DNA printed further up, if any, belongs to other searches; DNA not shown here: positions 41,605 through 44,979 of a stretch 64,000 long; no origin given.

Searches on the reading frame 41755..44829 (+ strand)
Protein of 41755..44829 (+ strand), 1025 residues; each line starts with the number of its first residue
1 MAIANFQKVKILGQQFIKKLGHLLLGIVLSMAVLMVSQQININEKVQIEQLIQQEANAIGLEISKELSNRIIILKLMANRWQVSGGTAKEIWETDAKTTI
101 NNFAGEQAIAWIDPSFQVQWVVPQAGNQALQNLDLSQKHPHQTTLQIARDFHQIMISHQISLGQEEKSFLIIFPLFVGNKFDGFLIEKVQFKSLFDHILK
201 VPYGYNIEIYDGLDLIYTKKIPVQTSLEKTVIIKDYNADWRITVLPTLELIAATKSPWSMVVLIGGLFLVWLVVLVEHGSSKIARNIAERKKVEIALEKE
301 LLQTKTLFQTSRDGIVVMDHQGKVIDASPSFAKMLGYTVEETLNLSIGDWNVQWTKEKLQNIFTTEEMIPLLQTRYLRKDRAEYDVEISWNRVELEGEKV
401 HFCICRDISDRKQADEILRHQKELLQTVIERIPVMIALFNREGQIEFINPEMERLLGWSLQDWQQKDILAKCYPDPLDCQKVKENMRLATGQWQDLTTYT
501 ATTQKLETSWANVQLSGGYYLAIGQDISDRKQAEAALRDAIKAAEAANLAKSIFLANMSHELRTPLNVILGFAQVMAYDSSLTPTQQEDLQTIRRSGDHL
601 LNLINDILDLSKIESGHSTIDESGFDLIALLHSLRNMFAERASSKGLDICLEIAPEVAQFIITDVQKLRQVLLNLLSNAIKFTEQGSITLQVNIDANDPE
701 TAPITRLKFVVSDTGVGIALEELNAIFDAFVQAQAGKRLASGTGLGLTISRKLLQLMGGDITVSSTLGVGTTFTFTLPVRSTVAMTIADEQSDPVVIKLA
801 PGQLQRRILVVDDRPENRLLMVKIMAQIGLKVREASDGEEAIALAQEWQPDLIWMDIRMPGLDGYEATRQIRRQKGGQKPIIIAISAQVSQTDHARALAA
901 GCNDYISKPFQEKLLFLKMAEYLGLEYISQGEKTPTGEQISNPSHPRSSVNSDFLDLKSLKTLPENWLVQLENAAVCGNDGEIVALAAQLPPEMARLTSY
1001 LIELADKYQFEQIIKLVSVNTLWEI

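Call 78: search_protein_families(library=pfam, proteins=[window:41755-44829:+], max_evalue=0.00001)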
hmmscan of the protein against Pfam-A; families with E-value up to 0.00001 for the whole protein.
window:41755-44829:+ (1025 aa): 8 families
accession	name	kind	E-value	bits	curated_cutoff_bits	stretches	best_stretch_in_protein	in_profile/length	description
PF02518.31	HATPase_c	-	2e-28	99.5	26.4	1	664-780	2-110/111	Histidine kinase-, DNA gyrase B-, and HSP90-like ATPase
PF00072.30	Response_reg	-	5.9e-28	97.7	30.2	1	808-916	1-107/111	Response regulator receiver domain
PF00512.31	HisKA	-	9.1e-23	80.5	26.9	1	550-616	1-66/66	His Kinase A (phospho-acceptor) domain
PF00989.32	PAS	-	2.9e-18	66.4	22.6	2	305-408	4-113/113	PAS fold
PF13188.13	PAS_8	-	1.8e-16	59.8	21.8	2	423-480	1-58/65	PAS domain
PF13426.13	PAS_9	-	7.9e-14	52.2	27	1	313-410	2-103/103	PAS domain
PF08448.16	PAS_4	-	2.2e-11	44.4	23.1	0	430-530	2-108/110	PAS fold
PF03924.19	CHASE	-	1.7e-06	28.4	25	0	113-212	62-179/189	CHASE domain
